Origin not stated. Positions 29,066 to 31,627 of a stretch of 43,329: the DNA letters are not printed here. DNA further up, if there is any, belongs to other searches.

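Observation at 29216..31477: Single-polypeptide phytoene desaturase-phytoene synthase (CrtI-CrtB) fusion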

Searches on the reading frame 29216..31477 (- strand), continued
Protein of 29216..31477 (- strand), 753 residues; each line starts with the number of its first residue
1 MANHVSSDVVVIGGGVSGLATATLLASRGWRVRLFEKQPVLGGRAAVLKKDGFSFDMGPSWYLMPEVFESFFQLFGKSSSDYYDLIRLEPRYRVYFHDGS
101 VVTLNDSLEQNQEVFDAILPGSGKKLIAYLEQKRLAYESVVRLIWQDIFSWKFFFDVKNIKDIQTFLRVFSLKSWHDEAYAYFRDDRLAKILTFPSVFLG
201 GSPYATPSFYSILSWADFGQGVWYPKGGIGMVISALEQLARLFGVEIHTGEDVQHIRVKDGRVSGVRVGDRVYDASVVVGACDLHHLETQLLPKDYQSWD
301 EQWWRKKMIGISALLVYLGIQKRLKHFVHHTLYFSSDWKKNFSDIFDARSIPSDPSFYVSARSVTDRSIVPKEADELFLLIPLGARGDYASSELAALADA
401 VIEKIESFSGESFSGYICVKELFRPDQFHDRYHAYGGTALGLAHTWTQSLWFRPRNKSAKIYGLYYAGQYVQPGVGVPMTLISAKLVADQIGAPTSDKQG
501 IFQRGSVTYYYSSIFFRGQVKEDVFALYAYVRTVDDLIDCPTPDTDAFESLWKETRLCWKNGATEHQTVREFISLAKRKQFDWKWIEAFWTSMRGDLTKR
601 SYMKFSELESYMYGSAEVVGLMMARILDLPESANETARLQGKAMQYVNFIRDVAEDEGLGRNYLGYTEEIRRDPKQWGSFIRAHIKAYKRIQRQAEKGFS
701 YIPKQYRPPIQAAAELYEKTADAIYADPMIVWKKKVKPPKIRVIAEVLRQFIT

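Call 27: find_encoding_contigs(protein=P0094, flank=8000, max_places=1)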
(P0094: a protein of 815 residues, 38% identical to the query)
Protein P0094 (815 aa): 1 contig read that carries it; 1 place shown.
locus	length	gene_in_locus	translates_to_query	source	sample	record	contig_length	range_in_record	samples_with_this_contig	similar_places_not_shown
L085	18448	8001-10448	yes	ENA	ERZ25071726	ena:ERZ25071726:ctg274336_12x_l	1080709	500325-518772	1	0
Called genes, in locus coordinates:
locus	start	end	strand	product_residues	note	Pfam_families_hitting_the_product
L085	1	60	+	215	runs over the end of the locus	-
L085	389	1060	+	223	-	-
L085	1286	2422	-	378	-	-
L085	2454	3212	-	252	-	-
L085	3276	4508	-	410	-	PF15975:Flot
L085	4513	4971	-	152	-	PF01145:Band_7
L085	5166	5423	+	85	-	-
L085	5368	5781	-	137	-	PF21001:YqiJ_N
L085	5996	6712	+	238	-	-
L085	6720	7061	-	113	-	-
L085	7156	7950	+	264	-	PF00730:HhH-GPD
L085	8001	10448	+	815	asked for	PF00494:SQS_PSY, PF01266:DAO (faint), PF07992:Pyr_redox_2 (weak), PF00070:Pyr_redox (faint), PF01593:Amino_oxidase, PF13450:NAD_binding_8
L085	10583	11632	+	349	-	-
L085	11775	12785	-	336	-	PF00106:adh_short, PF08659:KR, PF13561:adh_short_C2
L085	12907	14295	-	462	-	-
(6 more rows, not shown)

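Call 37: search_protein_representatives(protein=window:29216-31477:-)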
Query: 753 residues. Proteins with E-value up to 0.001 (for the whole library): 14679; up to 1e-10: 4895; up to 1e-30: 1223. The best 150 are listed.
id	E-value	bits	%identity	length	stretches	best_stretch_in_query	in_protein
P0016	2.3e-263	892.5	53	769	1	3-748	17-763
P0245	4.0e-205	699.9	50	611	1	148-750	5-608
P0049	1.2e-132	460.3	46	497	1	8-491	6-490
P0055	1.2e-129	450.3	38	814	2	5-490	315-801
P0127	1.5e-129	450.0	58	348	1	401-743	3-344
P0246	1.2e-114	400.7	43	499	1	9-488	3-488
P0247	1.1e-111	390.9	40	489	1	9-491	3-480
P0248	9.9e-111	387.8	39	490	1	6-491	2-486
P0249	3.5e-110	386.0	39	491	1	8-490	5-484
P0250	2.2e-109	383.4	41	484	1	9-489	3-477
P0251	4.4e-109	382.4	37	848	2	9-506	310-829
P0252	3.1e-108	379.5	39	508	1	8-494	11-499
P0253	1.4e-105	370.7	39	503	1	8-490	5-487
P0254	1.2e-104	367.6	36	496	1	8-491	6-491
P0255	2.2e-104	366.8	37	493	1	8-490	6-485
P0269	6.5e-99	348.7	32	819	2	9-490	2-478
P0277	3.4e-94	333.1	33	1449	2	7-488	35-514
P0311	3.0e-84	300.2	32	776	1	9-671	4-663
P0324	1.6e-81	291.3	31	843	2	7-490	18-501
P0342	5.1e-77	276.3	31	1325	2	7-490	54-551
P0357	2.1e-74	267.7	32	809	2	9-493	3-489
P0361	1.1e-73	265.3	31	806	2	4-493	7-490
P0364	4.4e-73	263.3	29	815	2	9-489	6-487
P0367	1.7e-72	261.4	29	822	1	7-726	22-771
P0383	8.9e-71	255.7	32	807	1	9-491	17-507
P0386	1.7e-70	254.8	28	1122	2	6-510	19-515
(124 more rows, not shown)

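Call 38: list_cluster_members(proteins=[P0269, P0311, P0367, P0357, P0361, P0364, P0383, P0324, P0342, P0277])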
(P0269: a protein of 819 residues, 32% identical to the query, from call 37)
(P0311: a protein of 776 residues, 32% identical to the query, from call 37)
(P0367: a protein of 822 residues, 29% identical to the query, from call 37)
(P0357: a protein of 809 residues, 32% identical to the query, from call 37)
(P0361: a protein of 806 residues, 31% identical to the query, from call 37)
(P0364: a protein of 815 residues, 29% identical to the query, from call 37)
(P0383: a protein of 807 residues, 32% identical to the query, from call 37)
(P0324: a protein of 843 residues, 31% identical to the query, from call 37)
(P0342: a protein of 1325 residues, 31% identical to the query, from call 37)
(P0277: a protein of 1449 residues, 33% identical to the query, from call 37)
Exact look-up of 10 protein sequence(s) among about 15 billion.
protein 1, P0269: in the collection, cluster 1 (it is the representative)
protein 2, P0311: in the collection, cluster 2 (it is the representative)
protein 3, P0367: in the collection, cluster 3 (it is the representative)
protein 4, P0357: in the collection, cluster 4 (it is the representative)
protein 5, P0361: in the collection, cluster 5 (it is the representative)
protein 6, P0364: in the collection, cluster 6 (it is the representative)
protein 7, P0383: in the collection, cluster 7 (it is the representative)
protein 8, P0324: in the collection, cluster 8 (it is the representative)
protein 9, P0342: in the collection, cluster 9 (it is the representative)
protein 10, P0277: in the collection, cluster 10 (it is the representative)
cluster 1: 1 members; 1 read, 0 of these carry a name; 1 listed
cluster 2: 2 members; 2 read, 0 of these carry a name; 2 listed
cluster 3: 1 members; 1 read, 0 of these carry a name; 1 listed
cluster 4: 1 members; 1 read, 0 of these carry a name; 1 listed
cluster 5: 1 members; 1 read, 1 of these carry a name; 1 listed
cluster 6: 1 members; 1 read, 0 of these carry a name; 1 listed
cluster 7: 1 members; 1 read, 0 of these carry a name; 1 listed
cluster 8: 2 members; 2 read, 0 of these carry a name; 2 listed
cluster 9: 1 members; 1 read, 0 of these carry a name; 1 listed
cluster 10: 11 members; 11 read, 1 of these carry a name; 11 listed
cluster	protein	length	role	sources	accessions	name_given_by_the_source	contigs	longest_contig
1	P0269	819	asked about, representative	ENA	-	-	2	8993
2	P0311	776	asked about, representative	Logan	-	-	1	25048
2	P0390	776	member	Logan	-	-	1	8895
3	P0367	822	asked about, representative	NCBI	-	-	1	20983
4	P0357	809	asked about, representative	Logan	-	-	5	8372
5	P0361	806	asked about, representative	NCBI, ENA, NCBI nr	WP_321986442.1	phytoene desaturase family protein [uncultured Lichenicoccus sp.]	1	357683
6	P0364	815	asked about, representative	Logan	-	-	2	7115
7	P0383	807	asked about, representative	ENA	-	-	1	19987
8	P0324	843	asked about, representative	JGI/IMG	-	-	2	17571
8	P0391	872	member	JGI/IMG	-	-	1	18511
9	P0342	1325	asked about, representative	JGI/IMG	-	-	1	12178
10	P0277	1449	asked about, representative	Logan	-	-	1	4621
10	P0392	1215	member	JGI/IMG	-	Brp/Blh family beta-carotene 15,15'-monooxygenase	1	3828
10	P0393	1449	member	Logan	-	-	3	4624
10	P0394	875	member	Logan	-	-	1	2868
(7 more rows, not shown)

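Call 39: search_protein_families(library=pfam, proteins=[P0269, P0311, P0367, P0357, P0364, P0324, P0342, P0277, P0386], max_evalue=0.000001)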
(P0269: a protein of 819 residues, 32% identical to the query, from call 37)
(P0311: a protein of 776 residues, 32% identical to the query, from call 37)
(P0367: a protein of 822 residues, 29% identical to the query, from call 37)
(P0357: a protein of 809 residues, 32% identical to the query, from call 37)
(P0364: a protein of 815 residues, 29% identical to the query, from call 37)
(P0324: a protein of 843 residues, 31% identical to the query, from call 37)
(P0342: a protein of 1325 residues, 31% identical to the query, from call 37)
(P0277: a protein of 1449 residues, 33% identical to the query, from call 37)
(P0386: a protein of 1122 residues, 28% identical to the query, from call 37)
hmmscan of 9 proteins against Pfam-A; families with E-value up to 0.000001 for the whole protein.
P0269 (819 aa): 7 families
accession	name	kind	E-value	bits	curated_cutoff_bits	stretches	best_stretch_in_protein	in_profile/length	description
PF00494.24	SQS_PSY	-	1.6e-38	133.4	26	1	548-801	4-260/263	Squalene/phytoene synthase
PF01593.30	Amino_oxidase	-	3e-24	86.5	19.8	1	9-479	1-442/443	Flavin containing amine oxidoreductase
PF13450.12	NAD_binding_8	-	1e-17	64.6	21.9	1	4-66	1-66/68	NAD(P)-binding Rossmann-like domain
PF01266.30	DAO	-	3.8e-16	60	27.9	1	2-40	2-40/353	FAD dependent oxidoreductase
PF12831.13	FAD_oxidored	-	1.2e-11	45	27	1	2-68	2-68/416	FAD dependent oxidoreductase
PF03486.20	HI0933_like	-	1.6e-08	34.8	50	0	2-37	3-38/244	HI0933-like protein Rossmann domain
PF07992.20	Pyr_redox_2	-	3.2e-08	33.8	26.1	0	2-47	3-49/291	Pyridine nucleotide-disulphide oxidoreductase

P0311 (776 aa): 5 families
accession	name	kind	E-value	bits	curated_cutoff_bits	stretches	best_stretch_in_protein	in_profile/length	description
PF00494.24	SQS_PSY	-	9.3e-66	222.6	26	1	496-748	2-263/263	Squalene/phytoene synthase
PF01593.30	Amino_oxidase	-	5.5e-35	121.9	19.8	1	12-478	2-443/443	Flavin containing amine oxidoreductase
PF01266.30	DAO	-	4.1e-15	56.6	27.9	1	3-275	1-205/353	FAD dependent oxidoreductase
PF13450.12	NAD_binding_8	-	2.7e-14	53.6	21.9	1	6-67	1-65/68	NAD(P)-binding Rossmann-like domain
PF07992.20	Pyr_redox_2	-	4.2e-08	33.4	26.1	0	3-33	2-32/291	Pyridine nucleotide-disulphide oxidoreductase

P0367 (822 aa): 5 families
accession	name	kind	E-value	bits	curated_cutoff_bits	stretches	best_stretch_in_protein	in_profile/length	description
PF00494.24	SQS_PSY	-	5.1e-62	210.4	26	1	536-773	1-249/263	Squalene/phytoene synthase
PF01593.30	Amino_oxidase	-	4.8e-37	128.7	19.8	1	31-506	1-440/443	Flavin containing amine oxidoreductase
PF13450.12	NAD_binding_8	-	4.2e-12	46.6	21.9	1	26-81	1-56/68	NAD(P)-binding Rossmann-like domain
PF01266.30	DAO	-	1.7e-11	44.7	27.9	0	241-309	149-215/353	FAD dependent oxidoreductase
PF07992.20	Pyr_redox_2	-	7.6e-07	29.3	26.1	0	24-52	3-32/291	Pyridine nucleotide-disulphide oxidoreductase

P0357 (809 aa): 5 families
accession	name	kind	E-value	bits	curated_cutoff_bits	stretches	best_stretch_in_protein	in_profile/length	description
PF00494.24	SQS_PSY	-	1.4e-71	241.8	26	1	525-782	2-259/263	Squalene/phytoene synthase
PF01593.30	Amino_oxidase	-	1.1e-37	130.9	19.8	1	11-486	2-441/443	Flavin containing amine oxidoreductase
PF13450.12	NAD_binding_8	-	1e-13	51.8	21.9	1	5-60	1-56/68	NAD(P)-binding Rossmann-like domain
PF01266.30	DAO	-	2.2e-10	41.1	27.9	1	2-280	1-209/353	FAD dependent oxidoreductase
PF00890.30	FAD_binding_2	-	1e-08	35.3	20.4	0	3-49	2-47/414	FAD binding domain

P0364 (815 aa): 4 families
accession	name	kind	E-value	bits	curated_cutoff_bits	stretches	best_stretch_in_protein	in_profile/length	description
PF00494.24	SQS_PSY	-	8e-73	245.8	26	1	526-778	4-263/263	Squalene/phytoene synthase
PF01593.30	Amino_oxidase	-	9.4e-45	154.1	19.8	1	14-488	2-441/443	Flavin containing amine oxidoreductase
PF13450.12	NAD_binding_8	-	1e-15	58.2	21.9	1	8-69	1-65/68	NAD(P)-binding Rossmann-like domain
PF01266.30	DAO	-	4e-14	53.3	27.9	0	5-40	1-37/353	FAD dependent oxidoreductase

P0324 (843 aa): 5 families
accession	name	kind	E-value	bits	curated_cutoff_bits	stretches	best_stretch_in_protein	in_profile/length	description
PF00494.24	SQS_PSY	-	1.1e-49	170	26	1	552-811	3-262/263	Squalene/phytoene synthase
PF01593.30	Amino_oxidase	-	3.5e-26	92.9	19.8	1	27-501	1-441/443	Flavin containing amine oxidoreductase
PF13450.12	NAD_binding_8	-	1.7e-17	63.8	21.9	1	22-76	1-55/68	NAD(P)-binding Rossmann-like domain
PF01266.30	DAO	-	2.1e-12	47.7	27.9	0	20-54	2-36/353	FAD dependent oxidoreductase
PF00070.33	Pyr_redox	-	3.4e-07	31.1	22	0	19-53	1-35/82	Pyridine nucleotide-disulphide oxidoreductase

P0342 (1325 aa): 7 families
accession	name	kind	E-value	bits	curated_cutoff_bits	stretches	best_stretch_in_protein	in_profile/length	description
PF00494.24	SQS_PSY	-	4.1e-53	181.2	26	1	602-860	3-262/263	Squalene/phytoene synthase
PF01593.30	Amino_oxidase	-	3.7e-25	89.5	19.8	1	64-551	2-441/443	Flavin containing amine oxidoreductase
PF01266.30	DAO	-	3.2e-14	53.7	27.9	1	55-90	1-36/353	FAD dependent oxidoreductase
PF13450.12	NAD_binding_8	-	1.7e-13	51.1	21.9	1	58-124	1-65/68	NAD(P)-binding Rossmann-like domain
PF07992.20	Pyr_redox_2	-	2.8e-08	34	26.1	0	54-86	143-175/291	Pyridine nucleotide-disulphide oxidoreductase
PF00070.33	Pyr_redox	-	3e-08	34.5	22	0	55-85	1-31/82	Pyridine nucleotide-disulphide oxidoreductase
PF00890.30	FAD_binding_2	-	5.6e-07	29.5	20.4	0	56-93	2-39/414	FAD binding domain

P0277 (1449 aa): 5 families
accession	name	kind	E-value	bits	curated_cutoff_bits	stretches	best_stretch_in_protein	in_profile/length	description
PF00494.24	SQS_PSY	-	7.5e-53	180.3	26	1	564-819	4-260/263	Squalene/phytoene synthase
PF01593.30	Amino_oxidase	-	1e-28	101.2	19.8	1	44-517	1-442/443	Flavin containing amine oxidoreductase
PF15461.11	BCD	-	2.6e-20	73.6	28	1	1197-1431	29-265/267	Beta-carotene 15,15'-dioxygenase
PF13450.12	NAD_binding_8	-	3.7e-15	56.4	21.9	1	39-97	1-59/68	NAD(P)-binding Rossmann-like domain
PF01266.30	DAO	-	6.8e-13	49.3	27.9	0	37-71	2-37/353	FAD dependent oxidoreductase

P0386 (1122 aa): 3 families
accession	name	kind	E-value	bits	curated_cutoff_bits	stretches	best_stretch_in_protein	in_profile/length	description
PF00494.24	SQS_PSY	-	9.1e-38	130.9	26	1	549-811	4-261/263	Squalene/phytoene synthase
PF01593.30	Amino_oxidase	-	1.7e-15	57.7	19.8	1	30-278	2-240/443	Flavin containing amine oxidoreductase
PF13450.12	NAD_binding_8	-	1.7e-13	51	21.9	1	24-87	1-63/68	NAD(P)-binding Rossmann-like domain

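Call 51: find_encoding_contigs(protein=window:29216-31477:-, flank=3000, max_places=3)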
Protein window:29216-31477:- (753 aa): 5 contigs read that carry it; 3 places shown.
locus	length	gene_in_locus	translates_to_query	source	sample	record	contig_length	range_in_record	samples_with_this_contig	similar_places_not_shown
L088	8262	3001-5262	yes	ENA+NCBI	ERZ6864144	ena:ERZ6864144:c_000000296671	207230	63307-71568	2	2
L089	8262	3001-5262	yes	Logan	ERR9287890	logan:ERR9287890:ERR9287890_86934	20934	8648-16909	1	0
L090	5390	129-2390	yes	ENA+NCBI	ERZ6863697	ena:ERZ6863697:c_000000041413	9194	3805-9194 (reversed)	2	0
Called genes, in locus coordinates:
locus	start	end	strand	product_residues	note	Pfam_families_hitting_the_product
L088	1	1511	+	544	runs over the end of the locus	PF00118:Cpn60_TCP1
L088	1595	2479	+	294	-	PF12146:Hydrolase_4 (faint), PF12697:Abhydrolase_6 (weak), PF08538:DUF1749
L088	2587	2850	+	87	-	PF00076:RRM_1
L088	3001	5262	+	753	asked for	PF00070:Pyr_redox (faint), PF00890:FAD_binding_2 (faint), PF01266:DAO, PF01593:Amino_oxidase, PF03486:HI0933_like (faint), PF12831:FAD_oxidored (weak), PF13450:NAD_binding_8, PF00494:SQS_PSY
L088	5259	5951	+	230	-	PF18916:Lycopene_cyc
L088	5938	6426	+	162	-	PF04308:RNaseH_like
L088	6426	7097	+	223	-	-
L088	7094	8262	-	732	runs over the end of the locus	PF00912:Transgly, PF00905:Transpeptidase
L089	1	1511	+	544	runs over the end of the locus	PF00118:Cpn60_TCP1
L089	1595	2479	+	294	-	PF12146:Hydrolase_4 (faint), PF12697:Abhydrolase_6 (weak), PF08538:DUF1749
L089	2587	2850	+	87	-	PF00076:RRM_1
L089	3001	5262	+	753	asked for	PF00070:Pyr_redox (faint), PF00890:FAD_binding_2 (faint), PF01266:DAO, PF01593:Amino_oxidase, PF03486:HI0933_like (faint), PF12831:FAD_oxidored (weak), PF13450:NAD_binding_8, PF00494:SQS_PSY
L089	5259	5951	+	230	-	PF18916:Lycopene_cyc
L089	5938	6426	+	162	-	PF04308:RNaseH_like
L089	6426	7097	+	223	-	-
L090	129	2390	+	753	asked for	PF00070:Pyr_redox (faint), PF00890:FAD_binding_2 (faint), PF01266:DAO, PF01593:Amino_oxidase, PF03486:HI0933_like (faint), PF12831:FAD_oxidored (weak), PF13450:NAD_binding_8, PF00494:SQS_PSY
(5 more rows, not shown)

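Call 52: find_encoding_contigs(protein=P0001, flank=3000, max_places=2)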
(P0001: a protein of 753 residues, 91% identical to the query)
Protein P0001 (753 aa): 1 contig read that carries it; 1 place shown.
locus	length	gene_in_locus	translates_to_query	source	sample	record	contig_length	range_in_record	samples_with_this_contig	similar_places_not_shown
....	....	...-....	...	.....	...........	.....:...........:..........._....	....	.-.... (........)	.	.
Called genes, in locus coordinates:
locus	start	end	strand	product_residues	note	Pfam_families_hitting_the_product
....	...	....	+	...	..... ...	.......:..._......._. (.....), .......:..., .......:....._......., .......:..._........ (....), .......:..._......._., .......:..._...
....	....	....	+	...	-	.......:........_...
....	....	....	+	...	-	?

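Call 62: search_solved_structures(query=window:29216-31477:-, max_evalue=0.00001)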
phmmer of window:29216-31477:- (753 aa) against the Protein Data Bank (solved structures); distinct sequences matched with E-value up to 0.00001: 4.
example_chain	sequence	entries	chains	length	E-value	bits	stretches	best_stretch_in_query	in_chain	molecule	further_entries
4dgk_A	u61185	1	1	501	6.3e-58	199.9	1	10-488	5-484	Phytoene dehydrogenase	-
4rep_A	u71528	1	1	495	1.4e-55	192.2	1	8-491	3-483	Gamma-carotene desaturase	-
3ka7_A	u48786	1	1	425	1.9e-15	59.5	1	217-310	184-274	Oxidoreductase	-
5iys_A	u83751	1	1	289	1.6e-09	39.9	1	500-667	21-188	Phytoene synthase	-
